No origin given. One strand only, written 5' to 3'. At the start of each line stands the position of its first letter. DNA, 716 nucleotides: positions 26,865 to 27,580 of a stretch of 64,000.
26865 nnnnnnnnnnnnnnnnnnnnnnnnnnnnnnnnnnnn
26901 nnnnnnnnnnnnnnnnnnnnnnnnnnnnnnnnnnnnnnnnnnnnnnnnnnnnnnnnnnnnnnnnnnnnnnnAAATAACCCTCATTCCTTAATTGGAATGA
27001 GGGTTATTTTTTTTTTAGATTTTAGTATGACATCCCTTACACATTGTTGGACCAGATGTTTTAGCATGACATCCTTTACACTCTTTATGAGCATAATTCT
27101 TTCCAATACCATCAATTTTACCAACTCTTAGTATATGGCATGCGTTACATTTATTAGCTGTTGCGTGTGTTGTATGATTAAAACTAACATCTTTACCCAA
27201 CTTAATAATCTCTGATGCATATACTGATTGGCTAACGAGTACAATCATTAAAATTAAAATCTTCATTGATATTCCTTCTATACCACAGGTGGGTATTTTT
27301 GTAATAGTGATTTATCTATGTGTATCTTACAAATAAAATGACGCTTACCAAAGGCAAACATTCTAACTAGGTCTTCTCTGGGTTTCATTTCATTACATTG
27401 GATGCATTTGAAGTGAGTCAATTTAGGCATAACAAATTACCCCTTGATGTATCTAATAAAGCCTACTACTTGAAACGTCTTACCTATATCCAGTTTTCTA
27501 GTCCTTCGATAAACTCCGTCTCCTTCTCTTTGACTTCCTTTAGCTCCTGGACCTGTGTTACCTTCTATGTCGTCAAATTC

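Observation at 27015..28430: Phage-borne triheme cytochrome c7 (PpcA-like) next to a CHAP-like peptidase that carries a CxxCH motif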

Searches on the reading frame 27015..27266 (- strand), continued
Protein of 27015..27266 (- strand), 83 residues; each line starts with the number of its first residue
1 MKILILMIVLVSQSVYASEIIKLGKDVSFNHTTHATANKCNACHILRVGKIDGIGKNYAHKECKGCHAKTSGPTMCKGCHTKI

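Call 48: find_related_loci(query=A3, collection=genome_contigs, flank=6000)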
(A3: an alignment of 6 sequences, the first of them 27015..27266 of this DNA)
Query A3 (83 aa) in genome_contigs; peptide patterns used: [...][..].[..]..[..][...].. (x = any residue, [..] = any of these).
525 stretches matched a pattern; 334 encode a relative of the query (tblastn E <= 1e-3); the best 80 are kept; 78 distinct loci.
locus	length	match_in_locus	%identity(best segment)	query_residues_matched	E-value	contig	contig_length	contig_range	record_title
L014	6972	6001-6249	51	3-82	7e-21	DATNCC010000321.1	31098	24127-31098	MAG TPA_asm: Dongiaceae bacterium isolate SMAG_U11204 k141_286073, whole genome shotgun sequence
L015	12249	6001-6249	51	3-82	2e-20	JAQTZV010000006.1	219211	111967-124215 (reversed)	MAG: Desulfuromonadaceae bacterium isolate STC_69 NODE_128_length_219211_cov_19.615750_Sandtown_C, whole genome shotgun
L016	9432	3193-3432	48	3-80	4e-20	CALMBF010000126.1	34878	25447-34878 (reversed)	MAG TPA_asm: uncultured Geobacter sp. isolate SRR5215464_bin.112_CONCOCT_v1.1_MAG genome assembly, contig: ERZ781360.219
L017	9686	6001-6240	46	3-80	4e-20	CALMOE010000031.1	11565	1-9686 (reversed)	MAG TPA_asm: uncultured Geobacter sp. isolate SRR5215466_bin.132_CONCOCT_v1.1_MAG genome assembly, contig: ERZ781361.153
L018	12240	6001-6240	49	3-80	6e-20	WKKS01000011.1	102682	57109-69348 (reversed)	MAG: Geobacter sp. isolate H7geo H7geo_contig_11, whole genome shotgun sequence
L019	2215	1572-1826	46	1-82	7e-20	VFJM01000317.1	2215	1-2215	MAG: Geobacter sp. isolate Bin_37_1 c_000004239116, whole genome shotgun sequence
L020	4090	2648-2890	43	3-80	1e-19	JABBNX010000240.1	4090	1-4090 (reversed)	MAG: Proteobacteria bacterium isolate G2_21 NODE_10405_length_4090_cov_6.42825, whole genome shotgun sequence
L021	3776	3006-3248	43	3-80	9e-20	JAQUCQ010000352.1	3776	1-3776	MAG: Desulfuromonadaceae bacterium isolate STCSWMC_134 NODE_97629_length_3776_cov_2.098383_ST_CSWMC, whole genome shotgu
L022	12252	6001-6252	46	1-80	2e-19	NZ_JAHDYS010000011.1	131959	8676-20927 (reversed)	Pelotalea chapellei strain DSM 13688 NODE_11_length_131959_cov_227.399524, whole genome shotgun sequence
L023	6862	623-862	46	3-80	2e-19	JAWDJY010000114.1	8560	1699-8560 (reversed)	MAG: Geobacteraceae bacterium isolate SKOL NODE_148_length_8560_cov_3.919483, whole genome shotgun sequence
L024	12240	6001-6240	44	3-80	2e-19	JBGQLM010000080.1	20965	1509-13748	MAG: Geobacteraceae bacterium isolate OBJ2_061818_050_38 k141_1004236_length_20965_cov_9.0000, whole genome shotgun sequ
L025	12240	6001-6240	45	3-80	3e-19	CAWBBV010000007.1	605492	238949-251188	MAG: uncultured delta proteobacterium isolate MFD02832.bin.1.176 genome assembly, contig: contig_11205, whole genome sho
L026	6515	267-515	47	2-80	4e-19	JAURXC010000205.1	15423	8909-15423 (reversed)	MAG: Deltaproteobacteria bacterium isolate E10_concoct.bin.77_sub E10_k141_512953, whole genome shotgun sequence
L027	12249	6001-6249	48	3-82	4e-19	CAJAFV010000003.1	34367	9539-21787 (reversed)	MAG: uncultured Geobacteraceae bacterium isolate A-4_bin-085 genome assembly, contig: bin-085:03/99, whole genome shotgu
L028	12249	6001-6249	47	2-80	4e-19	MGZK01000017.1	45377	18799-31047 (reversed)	MAG: Geobacteraceae bacterium GWC2_55_20 gwc2_scaffold_1212, whole genome shotgun sequence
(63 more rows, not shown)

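Call 51: find_encoding_contigs(protein=P0014, flank=6000, max_places=2)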
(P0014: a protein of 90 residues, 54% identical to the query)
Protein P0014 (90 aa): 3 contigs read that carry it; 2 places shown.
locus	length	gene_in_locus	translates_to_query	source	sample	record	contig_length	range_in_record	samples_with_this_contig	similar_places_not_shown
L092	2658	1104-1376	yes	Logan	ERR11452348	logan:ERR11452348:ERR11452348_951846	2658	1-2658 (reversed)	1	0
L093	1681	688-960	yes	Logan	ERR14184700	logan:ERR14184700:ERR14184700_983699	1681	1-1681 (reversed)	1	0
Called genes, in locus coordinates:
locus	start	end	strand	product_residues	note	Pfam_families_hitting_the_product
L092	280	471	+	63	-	-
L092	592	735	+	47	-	-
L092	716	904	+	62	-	-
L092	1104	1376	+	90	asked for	PF02085:Cytochrom_CIII (faint), PF14522:Cytochrome_C7 (faint)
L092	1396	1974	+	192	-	PF05838:Glyco_hydro_108, PF09374:PG_binding_3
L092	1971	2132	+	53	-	-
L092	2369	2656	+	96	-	?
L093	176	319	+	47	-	-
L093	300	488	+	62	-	-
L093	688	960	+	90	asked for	PF02085:Cytochrom_CIII (faint), PF14522:Cytochrome_C7 (faint)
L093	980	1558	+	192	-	PF05838:Glyco_hydro_108, PF09374:PG_binding_3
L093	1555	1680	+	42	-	?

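Call 52: find_encoding_contigs(protein=P0067, flank=6000, max_places=2)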
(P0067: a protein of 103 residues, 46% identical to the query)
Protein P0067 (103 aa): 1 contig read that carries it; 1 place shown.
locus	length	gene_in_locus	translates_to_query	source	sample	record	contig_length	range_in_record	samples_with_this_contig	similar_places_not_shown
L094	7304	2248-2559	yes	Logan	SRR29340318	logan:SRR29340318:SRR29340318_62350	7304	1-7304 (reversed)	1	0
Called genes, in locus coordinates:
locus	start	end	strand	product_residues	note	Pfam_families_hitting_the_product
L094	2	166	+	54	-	?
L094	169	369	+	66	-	-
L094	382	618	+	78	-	-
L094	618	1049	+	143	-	PF01510:Amidase_2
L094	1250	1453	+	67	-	-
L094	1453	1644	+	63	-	-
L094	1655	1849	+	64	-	-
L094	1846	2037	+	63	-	-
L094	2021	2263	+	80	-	-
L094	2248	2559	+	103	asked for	PF02085:Cytochrom_CIII (faint), PF14522:Cytochrome_C7 (weak)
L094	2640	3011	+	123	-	-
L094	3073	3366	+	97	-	-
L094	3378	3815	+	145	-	-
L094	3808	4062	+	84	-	-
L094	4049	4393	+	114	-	-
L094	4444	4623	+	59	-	-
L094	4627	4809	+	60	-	-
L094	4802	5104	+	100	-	-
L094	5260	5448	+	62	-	-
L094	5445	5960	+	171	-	-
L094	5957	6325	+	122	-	-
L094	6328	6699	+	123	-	-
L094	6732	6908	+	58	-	-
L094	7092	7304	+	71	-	?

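Call 53: find_encoding_contigs(protein=P0062, flank=6000, max_places=2)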
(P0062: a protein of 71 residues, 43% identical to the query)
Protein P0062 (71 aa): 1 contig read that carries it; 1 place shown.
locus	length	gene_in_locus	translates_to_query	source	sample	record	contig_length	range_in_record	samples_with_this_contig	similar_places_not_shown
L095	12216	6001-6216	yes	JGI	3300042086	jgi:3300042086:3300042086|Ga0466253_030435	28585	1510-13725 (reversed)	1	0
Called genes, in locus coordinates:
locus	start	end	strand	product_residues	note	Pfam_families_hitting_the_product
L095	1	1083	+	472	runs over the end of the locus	PF03796:DnaB_C, PF06745:ATPase (weak)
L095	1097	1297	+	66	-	-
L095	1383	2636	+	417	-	PF13638:PIN_4, PF02562:PhoH, PF13604:AAA_30, PF13245:AAA_19 (weak)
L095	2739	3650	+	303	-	PF24308:DUF7487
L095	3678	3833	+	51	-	-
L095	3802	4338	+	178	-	-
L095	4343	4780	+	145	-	-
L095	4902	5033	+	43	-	-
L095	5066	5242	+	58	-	-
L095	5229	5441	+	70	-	-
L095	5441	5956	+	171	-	-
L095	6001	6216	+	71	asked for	-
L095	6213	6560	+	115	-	-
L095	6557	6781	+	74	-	-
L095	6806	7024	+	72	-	-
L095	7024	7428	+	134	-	-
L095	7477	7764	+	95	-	-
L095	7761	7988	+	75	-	-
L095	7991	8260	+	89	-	-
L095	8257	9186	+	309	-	PF02739:5_3_exonuc_N, PF09293:RNaseH_C (weak)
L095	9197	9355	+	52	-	-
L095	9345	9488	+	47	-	-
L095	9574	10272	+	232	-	PF24308:DUF7487 (weak)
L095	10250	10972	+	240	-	PF00149:Metallophos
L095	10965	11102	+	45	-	-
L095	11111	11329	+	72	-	-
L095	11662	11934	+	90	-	-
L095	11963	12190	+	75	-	-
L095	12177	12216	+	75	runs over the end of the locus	-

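Call 84: list_cluster_members(proteins=[P0009, P0030, P0038, P0022, P0068, P0028, P0034, P0053, P0019, P0033])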
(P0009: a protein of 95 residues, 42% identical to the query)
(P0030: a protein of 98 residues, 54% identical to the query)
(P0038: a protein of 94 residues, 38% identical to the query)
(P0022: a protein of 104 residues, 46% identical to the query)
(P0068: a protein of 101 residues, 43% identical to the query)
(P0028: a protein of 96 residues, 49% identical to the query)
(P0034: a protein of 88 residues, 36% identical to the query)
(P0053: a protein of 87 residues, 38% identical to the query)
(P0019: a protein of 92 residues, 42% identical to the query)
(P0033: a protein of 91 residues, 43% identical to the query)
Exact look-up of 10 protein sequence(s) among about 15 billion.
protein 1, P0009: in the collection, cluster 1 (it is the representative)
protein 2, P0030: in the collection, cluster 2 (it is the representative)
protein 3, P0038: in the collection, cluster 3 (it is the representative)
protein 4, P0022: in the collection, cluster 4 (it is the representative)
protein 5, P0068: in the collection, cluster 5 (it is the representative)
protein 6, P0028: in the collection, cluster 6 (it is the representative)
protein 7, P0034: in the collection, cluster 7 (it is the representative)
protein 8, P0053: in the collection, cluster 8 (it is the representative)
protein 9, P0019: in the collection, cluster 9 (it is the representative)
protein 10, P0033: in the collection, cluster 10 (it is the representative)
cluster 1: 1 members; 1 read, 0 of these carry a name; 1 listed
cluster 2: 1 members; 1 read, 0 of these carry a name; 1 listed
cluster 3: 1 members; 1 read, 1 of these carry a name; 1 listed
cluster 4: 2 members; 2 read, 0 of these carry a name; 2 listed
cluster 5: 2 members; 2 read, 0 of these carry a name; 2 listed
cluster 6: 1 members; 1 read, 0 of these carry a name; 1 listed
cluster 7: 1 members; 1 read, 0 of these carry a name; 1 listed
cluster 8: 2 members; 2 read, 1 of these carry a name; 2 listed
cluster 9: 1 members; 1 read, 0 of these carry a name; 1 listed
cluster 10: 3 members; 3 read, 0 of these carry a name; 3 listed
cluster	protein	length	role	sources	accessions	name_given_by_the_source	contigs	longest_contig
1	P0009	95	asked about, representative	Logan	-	-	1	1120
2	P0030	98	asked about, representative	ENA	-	-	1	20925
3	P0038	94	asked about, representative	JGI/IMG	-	predicted CXXCH cytochrome family protein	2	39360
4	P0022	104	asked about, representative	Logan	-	-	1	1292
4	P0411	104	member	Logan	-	-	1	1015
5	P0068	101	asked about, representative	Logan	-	-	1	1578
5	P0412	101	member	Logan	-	-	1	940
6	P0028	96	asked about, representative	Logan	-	-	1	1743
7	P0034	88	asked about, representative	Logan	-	-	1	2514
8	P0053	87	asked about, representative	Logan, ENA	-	-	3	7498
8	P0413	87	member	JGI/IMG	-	hypothetical protein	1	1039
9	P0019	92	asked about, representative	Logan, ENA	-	-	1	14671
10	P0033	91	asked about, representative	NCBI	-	-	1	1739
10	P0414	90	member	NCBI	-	-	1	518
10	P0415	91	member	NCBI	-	-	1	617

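Call 88: find_encoding_contigs(protein=P0030, flank=8000, max_places=1)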
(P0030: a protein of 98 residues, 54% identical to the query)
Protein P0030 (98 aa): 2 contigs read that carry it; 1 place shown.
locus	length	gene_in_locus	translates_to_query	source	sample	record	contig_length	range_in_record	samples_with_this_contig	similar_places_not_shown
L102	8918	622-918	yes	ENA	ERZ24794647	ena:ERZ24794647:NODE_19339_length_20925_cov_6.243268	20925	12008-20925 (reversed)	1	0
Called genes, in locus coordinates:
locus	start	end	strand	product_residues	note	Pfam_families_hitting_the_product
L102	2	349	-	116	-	?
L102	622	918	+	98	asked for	PF02085:Cytochrom_CIII (faint)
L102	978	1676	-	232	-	-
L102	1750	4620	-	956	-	PF02463:SMC_N (faint), PF03193:RsgA_GTPase (faint), PF13555:AAA_29 (faint), PF13304:AAA_21 (faint), PF17760:UvrA_inter, PF17755:UvrA_DNA-bind, PF00005:ABC_tran (weak)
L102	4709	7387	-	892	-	-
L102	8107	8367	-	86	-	-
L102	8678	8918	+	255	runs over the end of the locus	-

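Call 91: search_protein_families(library=ncbifam, proteins=[window:27015-27266:-], max_evalue=0.05)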
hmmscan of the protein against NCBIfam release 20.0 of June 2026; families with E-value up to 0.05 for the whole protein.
window:27015-27266:- (83 aa): 6 families
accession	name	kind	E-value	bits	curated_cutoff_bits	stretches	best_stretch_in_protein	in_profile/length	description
NF043011.1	CytC7_Geobact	equivalog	1.4e-19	70.3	120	1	5-80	5-88/89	cytochrome c7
NF045722.1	c3_cytochr_TmcA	equivalog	1.3e-05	25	114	1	26-81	69-125/125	acidic tetraheme cytochrome c3 TmcA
NF045713.1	CxxCH_16_HmcA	equivalog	0.0045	15.6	400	0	23-47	292-317/541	sulfate respiration complex hexadecaheme cytochrome HmcA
TIGR03146.1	cyt_nit_nrfB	equivalog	0.032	14.5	166.6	1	25-69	97-143/145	cytochrome c nitrite reductase pentaheme subunit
TIGR04257.1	nanowire_3heme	domain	0.033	14.4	40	0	25-80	11-74/75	c(7)-type cytochrome triheme domain-containing protein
NF047727.1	4hemeCytCCctA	equivalog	0.033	14.3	180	0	13-71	16-68/109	tetraheme c-type cytochrome CctA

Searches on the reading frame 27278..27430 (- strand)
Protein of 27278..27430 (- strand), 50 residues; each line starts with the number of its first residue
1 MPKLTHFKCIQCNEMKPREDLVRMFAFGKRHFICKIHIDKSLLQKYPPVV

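Call 3: search_protein_families(library=pfam, proteins=[window:27278-27430:-], max_evalue=0.1)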
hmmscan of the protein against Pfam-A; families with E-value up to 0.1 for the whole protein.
window:27278-27430:- (50 aa): 1 family
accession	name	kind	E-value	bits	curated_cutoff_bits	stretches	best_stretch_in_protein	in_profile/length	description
PF04296.18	YlxR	-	0.0015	18.8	26.9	1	8-27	2-21/75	Protein of unknown function (DUF448)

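Call 8: search_protein_families(library=phrogs, proteins=[window:27278-27430:-], max_evalue=0.01)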
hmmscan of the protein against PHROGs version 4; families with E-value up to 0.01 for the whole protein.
window:27278-27430:- (50 aa): 0 families

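Call 91: search_protein_families(library=ncbifam, proteins=[window:27278-27430:-], max_evalue=0.05)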
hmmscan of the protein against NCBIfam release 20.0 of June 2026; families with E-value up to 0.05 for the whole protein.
window:27278-27430:- (50 aa): 1 family
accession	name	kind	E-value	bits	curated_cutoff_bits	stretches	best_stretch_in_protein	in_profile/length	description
NF047356.1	RNA_bind_RnpM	equivalog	0.0026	17.8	80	1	8-25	6-23/82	RNase P modulator RnpM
